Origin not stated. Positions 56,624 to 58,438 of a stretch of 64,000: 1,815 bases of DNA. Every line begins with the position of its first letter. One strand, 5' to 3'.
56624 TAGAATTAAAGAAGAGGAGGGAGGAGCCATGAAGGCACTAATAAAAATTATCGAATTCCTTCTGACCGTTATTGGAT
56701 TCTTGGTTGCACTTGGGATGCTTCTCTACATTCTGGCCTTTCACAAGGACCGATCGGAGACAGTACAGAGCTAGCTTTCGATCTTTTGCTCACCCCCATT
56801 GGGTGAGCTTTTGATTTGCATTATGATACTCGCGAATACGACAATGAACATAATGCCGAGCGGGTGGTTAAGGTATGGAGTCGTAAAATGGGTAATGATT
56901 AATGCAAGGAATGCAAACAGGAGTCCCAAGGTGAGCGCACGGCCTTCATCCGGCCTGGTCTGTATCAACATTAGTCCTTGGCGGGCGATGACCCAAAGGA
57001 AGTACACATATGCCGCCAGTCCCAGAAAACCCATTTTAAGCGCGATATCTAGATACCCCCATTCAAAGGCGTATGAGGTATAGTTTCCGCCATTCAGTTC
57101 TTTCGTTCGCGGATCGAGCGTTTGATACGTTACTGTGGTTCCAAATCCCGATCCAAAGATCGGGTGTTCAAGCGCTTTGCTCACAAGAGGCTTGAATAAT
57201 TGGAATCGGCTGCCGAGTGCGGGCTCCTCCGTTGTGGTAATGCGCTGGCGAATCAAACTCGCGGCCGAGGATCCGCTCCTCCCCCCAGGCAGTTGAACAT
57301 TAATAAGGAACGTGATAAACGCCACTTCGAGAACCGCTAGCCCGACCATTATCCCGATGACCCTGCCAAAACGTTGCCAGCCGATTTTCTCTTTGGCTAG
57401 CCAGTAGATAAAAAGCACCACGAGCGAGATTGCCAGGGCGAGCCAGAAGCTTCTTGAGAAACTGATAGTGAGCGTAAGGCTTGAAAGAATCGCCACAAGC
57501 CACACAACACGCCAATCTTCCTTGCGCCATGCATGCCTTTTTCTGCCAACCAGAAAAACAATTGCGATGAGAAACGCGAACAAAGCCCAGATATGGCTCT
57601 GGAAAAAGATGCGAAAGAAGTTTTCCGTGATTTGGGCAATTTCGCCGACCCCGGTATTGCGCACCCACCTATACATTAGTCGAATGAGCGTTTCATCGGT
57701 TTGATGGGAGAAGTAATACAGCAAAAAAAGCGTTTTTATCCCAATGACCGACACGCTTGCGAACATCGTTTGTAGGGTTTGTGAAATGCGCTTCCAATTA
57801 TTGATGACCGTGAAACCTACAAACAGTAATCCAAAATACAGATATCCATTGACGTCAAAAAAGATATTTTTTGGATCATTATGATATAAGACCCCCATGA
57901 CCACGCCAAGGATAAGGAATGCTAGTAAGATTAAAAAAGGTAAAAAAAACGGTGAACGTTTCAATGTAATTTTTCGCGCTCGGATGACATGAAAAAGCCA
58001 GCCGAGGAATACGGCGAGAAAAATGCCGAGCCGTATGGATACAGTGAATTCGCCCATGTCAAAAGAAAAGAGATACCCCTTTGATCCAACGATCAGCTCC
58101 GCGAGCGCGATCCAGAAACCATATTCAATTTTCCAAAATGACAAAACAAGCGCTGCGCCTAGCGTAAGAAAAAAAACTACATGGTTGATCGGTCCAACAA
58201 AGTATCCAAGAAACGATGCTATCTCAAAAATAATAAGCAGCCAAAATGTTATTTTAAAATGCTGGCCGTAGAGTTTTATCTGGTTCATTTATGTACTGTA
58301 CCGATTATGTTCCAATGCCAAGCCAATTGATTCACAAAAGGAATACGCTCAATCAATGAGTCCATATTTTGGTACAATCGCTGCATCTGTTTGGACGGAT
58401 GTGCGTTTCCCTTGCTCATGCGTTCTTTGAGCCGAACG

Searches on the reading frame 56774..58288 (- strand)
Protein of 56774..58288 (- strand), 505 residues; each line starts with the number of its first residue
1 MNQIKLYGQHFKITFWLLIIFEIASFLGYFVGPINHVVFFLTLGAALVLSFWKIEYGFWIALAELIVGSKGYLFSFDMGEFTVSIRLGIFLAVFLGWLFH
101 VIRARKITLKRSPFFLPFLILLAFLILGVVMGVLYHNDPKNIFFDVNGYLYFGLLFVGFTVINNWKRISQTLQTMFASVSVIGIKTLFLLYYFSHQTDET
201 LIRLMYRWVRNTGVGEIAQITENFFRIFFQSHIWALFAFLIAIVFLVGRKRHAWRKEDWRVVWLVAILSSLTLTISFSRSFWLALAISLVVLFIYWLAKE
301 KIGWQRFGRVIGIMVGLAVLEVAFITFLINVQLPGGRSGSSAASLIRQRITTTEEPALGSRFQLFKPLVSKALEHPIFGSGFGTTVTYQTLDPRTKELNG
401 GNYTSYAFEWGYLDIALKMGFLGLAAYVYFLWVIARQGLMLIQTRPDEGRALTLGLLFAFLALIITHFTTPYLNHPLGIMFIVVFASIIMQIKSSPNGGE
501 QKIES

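Call 7: find_related_loci(query=window:56774-58288:-, collection=genome_contigs, flank=6000)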
Query window:56774-58288:- (505 aa) in genome_contigs; peptide patterns used: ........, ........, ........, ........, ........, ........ (x = any residue, [..] = any of these).
182 stretches matched a pattern; 155 encode a relative of the query (tblastn E <= 1e-3); the best 80 are kept; 80 distinct loci.
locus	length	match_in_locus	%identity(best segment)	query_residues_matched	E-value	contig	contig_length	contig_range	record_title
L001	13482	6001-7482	53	1-492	3e-167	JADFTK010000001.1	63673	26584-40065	MAG: Patescibacteria group bacterium isolate B9T1L10 B9T1L10_NODE305, whole genome shotgun sequence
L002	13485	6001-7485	50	1-493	2e-158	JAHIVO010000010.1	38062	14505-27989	MAG: Patescibacteria group bacterium isolate MM_PC_MetaG.mb.84 MM_PC_MetaG.mb.84_k141_105794, whole genome shotgun seque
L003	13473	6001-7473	48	1-488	6e-151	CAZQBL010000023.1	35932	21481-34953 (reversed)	MAG TPA_asm: uncultured Gammaproteobacteria bacterium isolate SRP231805_co4_93 genome assembly, contig: k141_27912, whol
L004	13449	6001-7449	50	7-488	6e-149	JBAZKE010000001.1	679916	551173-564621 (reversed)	MAG: Patescibacteria group bacterium isolate SO_2017_LW4_136 scaffold_25_c1_LW137-91_2017, whole genome shotgun sequence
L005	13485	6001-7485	44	1-493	6e-138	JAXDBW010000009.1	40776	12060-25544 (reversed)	MAG: Patescibacteria group bacterium isolate POMEDNA-B28 Raw2_k127_59181, whole genome shotgun sequence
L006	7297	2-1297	51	56-487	7e-134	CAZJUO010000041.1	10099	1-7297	MAG TPA_asm: uncultured Gammaproteobacteria bacterium isolate SRP141376_co4_277 genome assembly, contig: NODE_10953_leng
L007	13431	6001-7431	49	1-478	1e-128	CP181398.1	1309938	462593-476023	MAG: Candidatus Kerfeldbacteria bacterium isolate MKparc4 chromosome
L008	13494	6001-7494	42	2-497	2e-124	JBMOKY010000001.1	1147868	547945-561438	MAG: Patescibacteria group bacterium isolate Betzabe_MAG010 MAG010_1, whole genome shotgun sequence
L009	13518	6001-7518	51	1-505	7e-158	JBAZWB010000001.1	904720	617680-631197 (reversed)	MAG: Patescibacteria group bacterium isolate SO_2017_GW1_267 NODE_26_length_904720_cov_3.416747_OW334_2017, whole genome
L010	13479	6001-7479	40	9-502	9e-114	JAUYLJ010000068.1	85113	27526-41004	MAG: bacterium isolate C24_metabat.bin.3 C24_k141_849625, whole genome shotgun sequence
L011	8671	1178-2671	41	1-499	5e-113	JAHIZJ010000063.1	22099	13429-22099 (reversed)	MAG: Patescibacteria group bacterium isolate Modern_marine.mb.172 Modern_marine.mb.172_k141_1372000, whole genome shotgu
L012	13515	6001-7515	40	1-504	2e-111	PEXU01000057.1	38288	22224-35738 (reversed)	MAG: Candidatus Kerfeldbacteria bacterium CG08_land_8_20_14_0_20_40_16 CG08_land_8_20_14_0.20_scaffold_223_c, whole geno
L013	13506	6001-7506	40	1-504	6e-105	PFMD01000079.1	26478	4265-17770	MAG: Candidatus Kerfeldbacteria bacterium CG_4_10_14_0_8_um_filter_42_10 CG_4_10_14_0.8_um_filter_scaffold_801_c, whole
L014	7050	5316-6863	38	7-499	9e-97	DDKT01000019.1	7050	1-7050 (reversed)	MAG TPA_asm: Patescibacteria group bacterium UBA2591 UBA2591_contig_732, whole genome shotgun sequence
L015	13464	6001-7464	38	4-502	8e-96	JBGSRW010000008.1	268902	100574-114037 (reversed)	MAG: Patescibacteria group bacterium isolate JTS-AC368 k141_3947818, whole genome shotgun sequence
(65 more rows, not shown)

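Call 11: find_related_loci(query=window:56774-58288:-, collection=metagenome_contigs, flank=4000)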
Query window:56774-58288:- (505 aa) in metagenome_contigs; peptide patterns used: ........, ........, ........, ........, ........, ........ (x = any residue, [..] = any of these).
282 stretches matched a pattern; 237 encode a relative of the query (tblastn E <= 1e-3); the best 80 are kept; 80 distinct loci.
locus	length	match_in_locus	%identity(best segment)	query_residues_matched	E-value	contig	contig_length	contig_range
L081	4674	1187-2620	61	1-476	5e-178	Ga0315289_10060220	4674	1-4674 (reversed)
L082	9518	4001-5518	51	1-505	4e-158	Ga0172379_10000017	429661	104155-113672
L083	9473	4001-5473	48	1-488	4e-151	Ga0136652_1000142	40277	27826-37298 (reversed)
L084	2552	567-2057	49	1-494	1e-158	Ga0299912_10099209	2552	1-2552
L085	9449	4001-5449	50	7-488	4e-149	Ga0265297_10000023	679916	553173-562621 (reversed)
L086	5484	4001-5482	48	3-493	3e-148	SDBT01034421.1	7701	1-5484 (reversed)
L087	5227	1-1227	52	94-500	2e-138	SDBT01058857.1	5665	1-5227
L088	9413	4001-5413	48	22-490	4e-136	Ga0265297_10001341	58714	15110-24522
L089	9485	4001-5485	50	1-493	1e-158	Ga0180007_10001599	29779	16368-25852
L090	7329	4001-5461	42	1-488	4e-126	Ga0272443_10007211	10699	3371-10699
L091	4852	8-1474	43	11-497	2e-126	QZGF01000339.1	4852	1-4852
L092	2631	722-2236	40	1-504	2e-116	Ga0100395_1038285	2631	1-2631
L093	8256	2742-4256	40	1-504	1e-111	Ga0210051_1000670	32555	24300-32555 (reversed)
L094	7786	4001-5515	40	1-504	1e-111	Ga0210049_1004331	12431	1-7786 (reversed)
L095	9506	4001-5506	40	1-504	4e-105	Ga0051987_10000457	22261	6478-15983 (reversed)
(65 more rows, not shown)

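Call 18: search_protein_families(library=pfam, proteins=[window:56774-58288:-], max_evalue=1)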
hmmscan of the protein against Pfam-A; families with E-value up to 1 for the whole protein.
window:56774-58288:- (505 aa): 1 family
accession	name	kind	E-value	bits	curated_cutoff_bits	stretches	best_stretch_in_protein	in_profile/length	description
PF04932.20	Wzy_C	-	1.4e-13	51.3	31.7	1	264-428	1-149/149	O-Antigen ligase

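Call 33: find_homologous_proteins(query=window:56774-58288:-, max_evalue=1e-80)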
Query window:56774-58288:- (505 aa): 263 proteins with E <= 1e-80 among 8000 candidates; the best 120 are listed.
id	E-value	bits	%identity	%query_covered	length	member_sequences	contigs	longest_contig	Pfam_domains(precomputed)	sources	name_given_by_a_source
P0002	1.2e-190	653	59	99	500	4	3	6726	PF04932.21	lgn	-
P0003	4.0e-190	651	59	98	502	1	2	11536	PF04932.21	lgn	-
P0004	1.4e-186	640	59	99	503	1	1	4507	PF04932.21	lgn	-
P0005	6.1e-186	638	58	98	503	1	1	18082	PF04932.21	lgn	-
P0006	5.1e-183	628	59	94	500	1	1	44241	PF04932.21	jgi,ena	-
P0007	1.6e-179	616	56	98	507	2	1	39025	PF04932.21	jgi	-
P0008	8.5e-171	588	55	98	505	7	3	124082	PF04932.21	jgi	-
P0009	1.0e-169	584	54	99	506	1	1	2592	PF04932.21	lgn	-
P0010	3.8e-168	579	55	95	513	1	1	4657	PF04932.21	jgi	-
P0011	6.8e-159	548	53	98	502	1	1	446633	PF04932.21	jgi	-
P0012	1.9e-157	543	51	100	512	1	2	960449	PF04932.21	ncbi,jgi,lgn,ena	ncbi:MAG: O-antigen ligase family protein [Patescibacteria group bacterium]|jgi:O-antigen ligase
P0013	2.4e-151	523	50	94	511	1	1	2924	PF04932.21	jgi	-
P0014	5.4e-149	516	49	98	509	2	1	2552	PF04932.21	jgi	-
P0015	2.5e-148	513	48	97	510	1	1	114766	PF04932.21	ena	-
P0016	7.5e-148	512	51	93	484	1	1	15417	PF04932.21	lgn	-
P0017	3.2e-147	510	48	98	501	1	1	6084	PF04932.21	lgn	-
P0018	6.8e-147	509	50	95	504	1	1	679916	PF04932.21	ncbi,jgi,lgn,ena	ncbi:MAG: O-antigen ligase family protein [Patescibacteria group bacterium]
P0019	9.7e-147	508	46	99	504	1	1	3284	PF04932.21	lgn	-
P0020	1.9e-146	507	49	95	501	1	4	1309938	PF04932.21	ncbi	ncbi:MAG: O-antigen ligase family protein [Candidatus Kerfeldbacteria bacterium]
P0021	7.2e-144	499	48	95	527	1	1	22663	PF04932.21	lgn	-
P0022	8.2e-143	495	48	94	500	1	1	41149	PF04932.21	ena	-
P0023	8.9e-143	495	47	98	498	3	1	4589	PF04932.21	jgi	jgi:O-antigen ligase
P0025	8.5e-137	475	49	88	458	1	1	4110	PF04932.21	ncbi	-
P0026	1.5e-136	475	46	95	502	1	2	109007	PF04932.21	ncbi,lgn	-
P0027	3.1e-134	467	48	93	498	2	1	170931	PF04932.21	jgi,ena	-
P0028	9.6e-132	459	45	97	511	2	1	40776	PF04932.21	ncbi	-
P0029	1.7e-130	455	46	98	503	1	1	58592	PF04932.21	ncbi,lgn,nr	ncbi:MAG: O-antigen ligase family protein [bacterium]|nr:O-antigen ligase family protein [bacterium]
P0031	7.8e-129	449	43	100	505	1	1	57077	PF04932.21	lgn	-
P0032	4.1e-126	440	45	97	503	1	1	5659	PF04932.21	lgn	-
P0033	1.2e-124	435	42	98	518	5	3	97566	PF04932.21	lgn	-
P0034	3.3e-122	427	43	98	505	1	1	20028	PF04932.21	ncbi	ncbi:O-antigen ligase family protein [Patescibacteria group bacterium]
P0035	4.1e-122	427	42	97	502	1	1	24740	PF04932.21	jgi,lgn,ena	-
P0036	2.8e-121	424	42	97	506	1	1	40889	PF04932.21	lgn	-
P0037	7.0e-121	423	50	76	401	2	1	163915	PF04932.21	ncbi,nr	ncbi:MAG: O-antigen ligase family protein [Patescibacteria group bacterium]|nr:O-antigen ligase fami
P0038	1.8e-116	408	41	98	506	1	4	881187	PF04932.21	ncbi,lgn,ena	-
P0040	1.4e-113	399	41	97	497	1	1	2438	PF04932.21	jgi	-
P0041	6.0e-113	397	44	99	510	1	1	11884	PF04932.21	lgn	-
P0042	1.1e-111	392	41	95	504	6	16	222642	PF04932.21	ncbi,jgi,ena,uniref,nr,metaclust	ncbi:MAG: hypothetical protein A2898_04210 [Candidatus Kerfeldbacteria bacterium RIFCSPLOWO2_01_FULL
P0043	3.7e-111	391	43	98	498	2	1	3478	PF04932.21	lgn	-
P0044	2.5e-110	388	42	98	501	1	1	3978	PF04932.21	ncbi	-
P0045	3.8e-110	387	42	96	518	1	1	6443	PF04932.21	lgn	-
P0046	4.0e-108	381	43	90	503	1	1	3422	PF04932.21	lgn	-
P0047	4.2e-108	381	41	98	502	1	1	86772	PF04932.21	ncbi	-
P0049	8.1e-108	380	40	98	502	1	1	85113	PF04932.21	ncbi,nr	ncbi:MAG: O-antigen ligase family protein [bacterium]|nr:O-antigen ligase family protein [bacterium]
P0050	1.6e-107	379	42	94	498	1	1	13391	PF04932.21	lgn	-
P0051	1.9e-107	379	43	94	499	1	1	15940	PF04932.21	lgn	-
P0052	4.6e-107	377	42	95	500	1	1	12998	PF04932.21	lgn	-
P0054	9.2e-106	373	42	99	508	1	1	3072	PF04932.21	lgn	-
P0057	2.7e-105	371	41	96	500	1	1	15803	PF04932.21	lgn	-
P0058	3.1e-105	371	43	97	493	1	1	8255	PF04932.21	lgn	-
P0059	4.5e-105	371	44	92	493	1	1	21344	PF04932.21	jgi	jgi:hypothetical protein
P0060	1.2e-104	369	40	99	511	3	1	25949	PF04932.21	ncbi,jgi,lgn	ncbi:MAG: O-antigen ligase family protein [Patescibacteria group bacterium]|jgi:O-antigen ligase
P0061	8.7e-104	366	41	97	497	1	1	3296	PF04932.21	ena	-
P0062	8.0e-103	363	40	99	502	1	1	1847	PF04932.21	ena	-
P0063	7.9e-102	360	41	95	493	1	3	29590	PF04932.21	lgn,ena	-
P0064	5.4e-101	357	39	98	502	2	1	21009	PF04932.21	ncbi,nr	ncbi:MAG: O-antigen ligase family protein [Patescibacteria group bacterium]|nr:O-antigen ligase fami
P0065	5.6e-101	357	41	97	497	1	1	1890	PF04932.21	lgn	-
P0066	8.4e-101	357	41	97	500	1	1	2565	PF04932.21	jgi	jgi:hypothetical protein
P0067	4.4e-99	351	41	97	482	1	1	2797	PF04932.21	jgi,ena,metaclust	metaclust:\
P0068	4.7e-99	351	41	98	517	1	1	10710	PF04932.21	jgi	jgi:hypothetical protein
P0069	6.6e-99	350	47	79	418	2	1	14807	PF04932.21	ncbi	ncbi:MAG: O-antigen ligase family protein, partial [Patescibacteria group bacterium]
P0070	3.5e-98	348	40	93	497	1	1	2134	PF04932.21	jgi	jgi:O-antigen ligase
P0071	1.9e-97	346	40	97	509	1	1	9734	PF04932.21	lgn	-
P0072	2.1e-97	345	40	98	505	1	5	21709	PF04932.21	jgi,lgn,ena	-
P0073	2.2e-97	345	42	95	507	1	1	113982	PF04932.21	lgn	-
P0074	5.2e-97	344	42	95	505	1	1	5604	PF04932.21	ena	-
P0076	3.9e-96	341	38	93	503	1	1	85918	PF04932.21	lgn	-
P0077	5.6e-96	341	40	98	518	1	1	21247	PF04932.21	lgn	-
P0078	9.5e-96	340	42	97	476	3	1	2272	PF04932.21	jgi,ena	-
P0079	1.1e-95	340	42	95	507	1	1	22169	PF04932.21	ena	-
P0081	3.6e-95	338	40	96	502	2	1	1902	PF04932.21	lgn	-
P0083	2.4e-94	335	40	96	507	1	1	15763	PF04932.21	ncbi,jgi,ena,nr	ncbi:O-antigen ligase family protein [Patescibacteria group bacterium]|nr:O-antigen ligase family pr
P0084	6.8e-94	334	39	96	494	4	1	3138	PF04932.21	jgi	-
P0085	1.2e-93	333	38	95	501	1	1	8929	PF04932.21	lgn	-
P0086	1.4e-93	333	38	98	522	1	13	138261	PF04932.21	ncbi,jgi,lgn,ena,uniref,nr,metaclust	ncbi:MAG: hypothetical protein A3B74_03830 [Candidatus Kerfeldbacteria bacterium RIFCSPHIGHO2_02_FUL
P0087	1.4e-93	333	40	95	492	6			PF04932.21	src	-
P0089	3.4e-93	332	41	95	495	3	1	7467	PF04932.21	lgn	-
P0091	6.4e-93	331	42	97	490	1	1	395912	PF04932.21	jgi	jgi:O-antigen ligase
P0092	6.5e-93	331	40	97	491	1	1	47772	PF04932.21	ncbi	-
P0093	8.0e-93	330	40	96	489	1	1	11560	PF04932.21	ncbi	-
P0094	8.4e-93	330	38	98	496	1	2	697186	PF04932.21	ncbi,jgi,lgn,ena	ncbi:MAG: O-antigen ligase family protein [Patescibacteria group bacterium]|jgi:O-antigen ligase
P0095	8.8e-93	330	40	97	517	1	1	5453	PF04932.21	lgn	-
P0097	1.2e-92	330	40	95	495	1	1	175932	PF04932.21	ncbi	ncbi:MAG: O-antigen ligase family protein [Patescibacteria group bacterium]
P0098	1.2e-92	330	41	97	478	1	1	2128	PF04932.21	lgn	-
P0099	1.4e-92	330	41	97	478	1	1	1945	PF04932.21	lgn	-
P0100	1.6e-92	329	42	86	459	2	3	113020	PF04932.21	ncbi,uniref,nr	ncbi:hypothetical protein A2316_03200 [Candidatus Falkowbacteria bacterium RIFOXYB2_FULL_38_15]|unir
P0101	2.1e-92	329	42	98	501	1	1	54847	PF04932.21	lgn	-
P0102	2.3e-92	329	39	97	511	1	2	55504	PF04932.21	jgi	-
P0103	2.4e-92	329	40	96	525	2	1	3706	PF04932.21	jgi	-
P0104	2.9e-92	328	39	96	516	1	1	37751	PF04932.21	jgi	jgi:O-antigen ligase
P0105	3.5e-92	328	40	93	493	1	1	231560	PF04932.21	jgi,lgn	jgi:O-antigen ligase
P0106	4.1e-92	328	37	95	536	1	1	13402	PF04932.21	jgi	-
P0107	6.4e-92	327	40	93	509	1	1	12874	PF04932.21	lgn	-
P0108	9.4e-92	327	40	91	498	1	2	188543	PF04932.21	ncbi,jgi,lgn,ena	ncbi:MAG TPA: O-antigen ligase family protein [Patescibacteria group bacterium]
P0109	1.1e-91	326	41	98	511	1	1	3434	PF04932.21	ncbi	-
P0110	1.2e-91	326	38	99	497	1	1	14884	PF04932.21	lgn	-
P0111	2.6e-91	325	40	98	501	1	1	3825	PF04932.21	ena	-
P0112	2.8e-91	325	40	96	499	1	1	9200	PF04932.21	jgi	jgi:O-antigen ligase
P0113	3.8e-91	325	38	97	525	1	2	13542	PF04932.21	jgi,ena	jgi:hypothetical protein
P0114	5.2e-91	324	38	95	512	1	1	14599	PF04932.21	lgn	-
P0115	6.6e-91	324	39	97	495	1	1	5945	PF04932.21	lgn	-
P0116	1.0e-90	323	40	95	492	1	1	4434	PF04932.21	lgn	-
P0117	1.1e-90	323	40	96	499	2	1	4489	PF04932.21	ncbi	-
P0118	1.1e-90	323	37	97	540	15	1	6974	PF04932.21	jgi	-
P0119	1.9e-90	322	40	91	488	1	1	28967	PF04932.21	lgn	-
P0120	2.0e-90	322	40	97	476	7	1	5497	PF04932.21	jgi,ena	-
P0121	2.0e-90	322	38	99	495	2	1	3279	PF04932.21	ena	-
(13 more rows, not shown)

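Call 34: find_encoding_contigs(protein=P0006, flank=4000, max_places=2)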
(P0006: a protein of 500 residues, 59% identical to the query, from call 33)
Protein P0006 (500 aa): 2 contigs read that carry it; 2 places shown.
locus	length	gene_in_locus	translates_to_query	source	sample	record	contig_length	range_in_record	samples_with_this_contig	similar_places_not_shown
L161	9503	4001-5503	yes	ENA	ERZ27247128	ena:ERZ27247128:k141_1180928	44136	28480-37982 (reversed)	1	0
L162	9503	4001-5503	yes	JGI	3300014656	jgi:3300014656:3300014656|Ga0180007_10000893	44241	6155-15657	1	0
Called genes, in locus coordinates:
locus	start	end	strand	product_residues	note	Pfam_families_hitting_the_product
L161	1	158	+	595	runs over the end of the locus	PF13489:Methyltransf_23 (weak), PF08241:Methyltransf_11, PF08242:Methyltransf_12 (weak), PF13649:Methyltransf_25, PF13847:Methyltransf_31 (weak)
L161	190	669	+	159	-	PF01988:VIT1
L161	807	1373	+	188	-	PF03118:RNA_pol_A_CTD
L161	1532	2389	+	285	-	PF00535:Glycos_transf_2, PF10111:Glyco_tranf_2_2 (faint), PF13641:Glyco_tranf_2_3, PF13712:Glyco_tranf_2_5 (faint), PF13632:Glyco_trans_2_3 (faint)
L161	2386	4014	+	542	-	PF13231:PMT_2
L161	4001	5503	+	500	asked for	PF04932:Wzy_C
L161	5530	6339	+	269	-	PF00535:Glycos_transf_2, PF13641:Glyco_tranf_2_3, PF13632:Glyco_trans_2_3 (faint)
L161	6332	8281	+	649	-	PF13196:DUF4012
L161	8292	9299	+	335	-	PF06723:MreB_Mbl, PF00022:Actin, PF00012:HSP70, PF14450:FtsA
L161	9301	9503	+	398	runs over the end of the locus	PF13439:Glyco_transf_4 (weak), PF20706:GT4-conflict, PF00534:Glycos_transf_1, PF13692:Glyco_trans_1_4, PF13524:Glyco_trans_1_2 (weak)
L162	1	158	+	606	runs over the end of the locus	PF13489:Methyltransf_23 (weak), PF13847:Methyltransf_31 (weak), PF08241:Methyltransf_11, PF08242:Methyltransf_12 (weak), PF13649:Methyltransf_25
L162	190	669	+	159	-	PF01988:VIT1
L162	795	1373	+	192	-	PF03118:RNA_pol_A_CTD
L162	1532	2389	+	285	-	PF00535:Glycos_transf_2, PF10111:Glyco_tranf_2_2 (faint), PF13641:Glyco_tranf_2_3, PF13712:Glyco_tranf_2_5 (faint), PF13632:Glyco_trans_2_3 (faint)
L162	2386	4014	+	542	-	PF13231:PMT_2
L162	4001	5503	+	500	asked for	PF04932:Wzy_C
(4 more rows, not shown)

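Call 35: find_encoding_contigs(protein=P0005, flank=4000, max_places=2)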
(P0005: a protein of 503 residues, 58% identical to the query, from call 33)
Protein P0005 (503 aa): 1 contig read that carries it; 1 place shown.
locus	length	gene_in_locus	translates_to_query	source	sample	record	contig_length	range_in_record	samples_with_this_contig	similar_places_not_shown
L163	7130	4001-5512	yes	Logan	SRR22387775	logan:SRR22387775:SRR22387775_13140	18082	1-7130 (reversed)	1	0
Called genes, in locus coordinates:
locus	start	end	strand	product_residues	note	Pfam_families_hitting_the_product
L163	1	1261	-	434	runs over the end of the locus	PF03721:UDPG_MGDP_dh_N, PF00984:UDPG_MGDP_dh, PF03720:UDPG_MGDP_dh_C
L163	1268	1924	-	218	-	-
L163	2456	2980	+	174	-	-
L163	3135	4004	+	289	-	PF00535:Glycos_transf_2, PF13641:Glyco_tranf_2_3, PF13632:Glyco_trans_2_3 (weak)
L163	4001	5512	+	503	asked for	PF04932:Wzy_C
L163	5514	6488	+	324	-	PF00535:Glycos_transf_2, PF10111:Glyco_tranf_2_2 (weak), PF13641:Glyco_tranf_2_3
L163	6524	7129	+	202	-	?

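Call 36: find_encoding_contigs(protein=P0003, flank=4000, max_places=2)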
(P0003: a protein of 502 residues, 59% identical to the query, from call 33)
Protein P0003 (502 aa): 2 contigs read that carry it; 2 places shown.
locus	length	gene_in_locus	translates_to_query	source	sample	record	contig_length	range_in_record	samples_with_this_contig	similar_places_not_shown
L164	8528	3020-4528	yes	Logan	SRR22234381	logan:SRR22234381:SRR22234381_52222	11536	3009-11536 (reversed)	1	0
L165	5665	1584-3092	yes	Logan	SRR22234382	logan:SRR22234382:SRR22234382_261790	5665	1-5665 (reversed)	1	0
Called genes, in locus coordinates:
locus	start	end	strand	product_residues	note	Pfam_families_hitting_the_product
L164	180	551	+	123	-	-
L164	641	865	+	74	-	-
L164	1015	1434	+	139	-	-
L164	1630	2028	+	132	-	-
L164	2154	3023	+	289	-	PF00535:Glycos_transf_2, PF13641:Glyco_tranf_2_3, PF13632:Glyco_trans_2_3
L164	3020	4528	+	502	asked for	PF04932:Wzy_C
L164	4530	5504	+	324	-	PF00535:Glycos_transf_2, PF10111:Glyco_tranf_2_2 (weak), PF13641:Glyco_tranf_2_3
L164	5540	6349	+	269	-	PF00535:Glycos_transf_2, PF13641:Glyco_tranf_2_3, PF13632:Glyco_trans_2_3 (weak)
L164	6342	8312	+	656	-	PF13196:DUF4012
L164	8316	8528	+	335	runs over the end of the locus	PF06723:MreB_Mbl, PF00022:Actin (weak), PF00012:HSP70, PF14450:FtsA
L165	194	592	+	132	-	-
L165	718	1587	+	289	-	PF00535:Glycos_transf_2, PF13641:Glyco_tranf_2_3, PF13632:Glyco_trans_2_3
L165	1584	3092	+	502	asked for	PF04932:Wzy_C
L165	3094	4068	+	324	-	PF00535:Glycos_transf_2, PF10111:Glyco_tranf_2_2 (weak), PF13641:Glyco_tranf_2_3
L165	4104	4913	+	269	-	PF00535:Glycos_transf_2, PF13641:Glyco_tranf_2_3, PF13632:Glyco_trans_2_3 (weak)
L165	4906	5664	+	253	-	?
